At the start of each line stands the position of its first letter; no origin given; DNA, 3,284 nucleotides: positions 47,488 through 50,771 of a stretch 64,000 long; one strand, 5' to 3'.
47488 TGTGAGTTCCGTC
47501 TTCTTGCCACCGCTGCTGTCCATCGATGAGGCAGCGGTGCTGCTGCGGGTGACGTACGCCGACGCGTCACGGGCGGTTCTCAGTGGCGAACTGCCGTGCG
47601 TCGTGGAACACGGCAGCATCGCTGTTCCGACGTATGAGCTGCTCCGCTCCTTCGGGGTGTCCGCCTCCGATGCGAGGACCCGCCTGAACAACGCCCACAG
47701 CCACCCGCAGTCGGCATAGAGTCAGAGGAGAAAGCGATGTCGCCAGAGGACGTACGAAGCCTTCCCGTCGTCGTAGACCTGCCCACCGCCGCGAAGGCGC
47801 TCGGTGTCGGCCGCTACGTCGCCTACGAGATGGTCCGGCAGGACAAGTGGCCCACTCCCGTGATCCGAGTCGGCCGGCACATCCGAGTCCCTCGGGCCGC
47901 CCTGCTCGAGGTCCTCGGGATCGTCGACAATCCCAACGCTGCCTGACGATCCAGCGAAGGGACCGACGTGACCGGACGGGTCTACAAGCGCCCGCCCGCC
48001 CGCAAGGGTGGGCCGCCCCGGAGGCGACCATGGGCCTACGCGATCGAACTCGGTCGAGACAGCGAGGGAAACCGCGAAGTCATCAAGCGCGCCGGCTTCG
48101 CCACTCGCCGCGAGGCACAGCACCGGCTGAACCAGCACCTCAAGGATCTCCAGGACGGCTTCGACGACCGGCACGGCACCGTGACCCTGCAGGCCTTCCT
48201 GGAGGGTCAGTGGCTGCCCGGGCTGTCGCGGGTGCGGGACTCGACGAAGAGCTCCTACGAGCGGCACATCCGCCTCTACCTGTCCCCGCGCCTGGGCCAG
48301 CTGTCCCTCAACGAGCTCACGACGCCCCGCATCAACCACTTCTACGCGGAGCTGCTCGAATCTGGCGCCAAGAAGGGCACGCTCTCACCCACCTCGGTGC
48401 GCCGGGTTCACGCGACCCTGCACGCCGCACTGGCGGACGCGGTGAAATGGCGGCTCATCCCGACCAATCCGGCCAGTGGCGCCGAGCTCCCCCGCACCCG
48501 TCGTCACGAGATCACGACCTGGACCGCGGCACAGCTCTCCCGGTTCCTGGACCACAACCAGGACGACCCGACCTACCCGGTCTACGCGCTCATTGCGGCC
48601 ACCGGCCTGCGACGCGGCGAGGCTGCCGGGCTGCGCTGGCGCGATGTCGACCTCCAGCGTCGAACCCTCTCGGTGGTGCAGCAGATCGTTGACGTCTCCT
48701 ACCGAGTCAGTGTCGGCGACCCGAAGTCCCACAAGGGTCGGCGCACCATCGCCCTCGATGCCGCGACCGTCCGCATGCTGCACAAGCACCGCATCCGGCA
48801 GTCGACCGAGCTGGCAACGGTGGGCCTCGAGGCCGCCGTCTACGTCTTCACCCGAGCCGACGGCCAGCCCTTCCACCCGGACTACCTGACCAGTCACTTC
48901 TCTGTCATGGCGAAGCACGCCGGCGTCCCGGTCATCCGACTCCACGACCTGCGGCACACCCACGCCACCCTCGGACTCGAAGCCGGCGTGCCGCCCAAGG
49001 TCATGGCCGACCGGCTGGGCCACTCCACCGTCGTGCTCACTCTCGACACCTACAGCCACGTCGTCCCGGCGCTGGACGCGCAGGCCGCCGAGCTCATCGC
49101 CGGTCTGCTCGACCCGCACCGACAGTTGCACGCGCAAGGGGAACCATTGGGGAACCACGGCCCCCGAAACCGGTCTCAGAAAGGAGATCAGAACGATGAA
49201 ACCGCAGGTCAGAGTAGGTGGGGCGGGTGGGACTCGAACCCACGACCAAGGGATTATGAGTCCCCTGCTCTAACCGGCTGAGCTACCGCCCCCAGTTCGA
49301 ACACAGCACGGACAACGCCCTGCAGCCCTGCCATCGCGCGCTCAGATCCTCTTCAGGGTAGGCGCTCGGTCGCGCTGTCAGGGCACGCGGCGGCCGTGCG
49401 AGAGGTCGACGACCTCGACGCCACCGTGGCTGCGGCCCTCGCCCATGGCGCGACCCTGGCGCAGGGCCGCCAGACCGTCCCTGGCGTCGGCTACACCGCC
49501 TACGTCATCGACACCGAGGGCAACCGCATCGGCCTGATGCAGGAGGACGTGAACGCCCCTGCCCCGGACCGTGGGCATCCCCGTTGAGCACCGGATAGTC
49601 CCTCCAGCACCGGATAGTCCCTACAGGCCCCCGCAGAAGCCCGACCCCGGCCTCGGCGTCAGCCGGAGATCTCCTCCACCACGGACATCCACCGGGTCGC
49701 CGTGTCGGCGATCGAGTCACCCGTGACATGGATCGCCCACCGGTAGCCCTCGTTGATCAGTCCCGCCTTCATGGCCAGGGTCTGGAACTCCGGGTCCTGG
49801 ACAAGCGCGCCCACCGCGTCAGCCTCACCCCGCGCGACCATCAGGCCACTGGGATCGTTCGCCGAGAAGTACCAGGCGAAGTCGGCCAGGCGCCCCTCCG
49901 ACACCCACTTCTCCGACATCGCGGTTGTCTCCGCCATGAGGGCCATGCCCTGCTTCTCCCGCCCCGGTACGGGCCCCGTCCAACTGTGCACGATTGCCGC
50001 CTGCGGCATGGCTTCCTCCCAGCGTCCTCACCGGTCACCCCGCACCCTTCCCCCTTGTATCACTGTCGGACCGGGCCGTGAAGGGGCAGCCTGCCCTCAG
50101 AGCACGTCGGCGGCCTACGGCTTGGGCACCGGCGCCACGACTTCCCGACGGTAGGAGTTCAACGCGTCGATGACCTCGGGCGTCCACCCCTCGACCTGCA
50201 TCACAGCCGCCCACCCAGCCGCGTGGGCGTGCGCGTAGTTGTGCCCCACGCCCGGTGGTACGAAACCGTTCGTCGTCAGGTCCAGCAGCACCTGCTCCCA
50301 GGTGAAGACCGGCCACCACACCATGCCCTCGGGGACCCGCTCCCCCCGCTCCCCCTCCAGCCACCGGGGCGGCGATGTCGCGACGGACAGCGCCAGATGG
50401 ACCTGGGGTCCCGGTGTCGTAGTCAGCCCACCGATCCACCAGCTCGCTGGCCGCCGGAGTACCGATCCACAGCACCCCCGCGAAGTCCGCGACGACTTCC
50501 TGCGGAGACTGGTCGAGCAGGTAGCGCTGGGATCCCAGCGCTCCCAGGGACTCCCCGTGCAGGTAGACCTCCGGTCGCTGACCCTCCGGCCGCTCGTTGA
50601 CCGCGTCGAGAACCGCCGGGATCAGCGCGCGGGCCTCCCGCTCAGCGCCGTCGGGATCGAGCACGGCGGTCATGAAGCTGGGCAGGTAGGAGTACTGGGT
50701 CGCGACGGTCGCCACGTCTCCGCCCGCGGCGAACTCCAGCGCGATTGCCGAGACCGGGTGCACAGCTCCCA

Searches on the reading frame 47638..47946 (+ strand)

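Call 60: search_protein_families(library=pfam, proteins=[window:47638-47946:+], max_evalue=0.01)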
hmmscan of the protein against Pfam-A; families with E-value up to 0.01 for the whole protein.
window:47638-47946:+ (102 aa): 1 family
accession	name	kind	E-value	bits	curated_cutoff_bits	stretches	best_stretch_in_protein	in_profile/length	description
PF12728.13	HTH_17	-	2.2e-06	28.2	27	1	49-93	5-47/51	Helix-turn-helix domain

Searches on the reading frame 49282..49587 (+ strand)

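Call 60: search_protein_families(library=pfam, proteins=[window:49282-49587:+], max_evalue=0.01)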
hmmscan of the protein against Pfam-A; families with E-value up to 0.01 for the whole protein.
window:49282-49587:+ (101 aa): 2 families
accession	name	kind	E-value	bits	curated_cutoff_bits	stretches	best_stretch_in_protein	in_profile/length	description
PF00903.31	Glyoxalase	-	0.00069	20.4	20.6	1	31-83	67-119/121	Glyoxalase/Bleomycin resistance protein/Dioxygenase superfamily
PF18029.7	Glyoxalase_6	-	0.0067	17.5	23.6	1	41-83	65-103/106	Glyoxalase-like domain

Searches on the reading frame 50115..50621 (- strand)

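Call 59: search_protein_families(library=pfam, proteins=[window:50115-50621:-], max_evalue=0.01)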
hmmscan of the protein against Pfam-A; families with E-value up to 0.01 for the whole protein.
window:50115-50621:- (168 aa): 1 family
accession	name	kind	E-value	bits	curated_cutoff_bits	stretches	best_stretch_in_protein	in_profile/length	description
PF10081.15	Abhydrolase_9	-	5.4e-17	62.2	26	1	74-152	208-286/288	Alpha/beta-hydrolase family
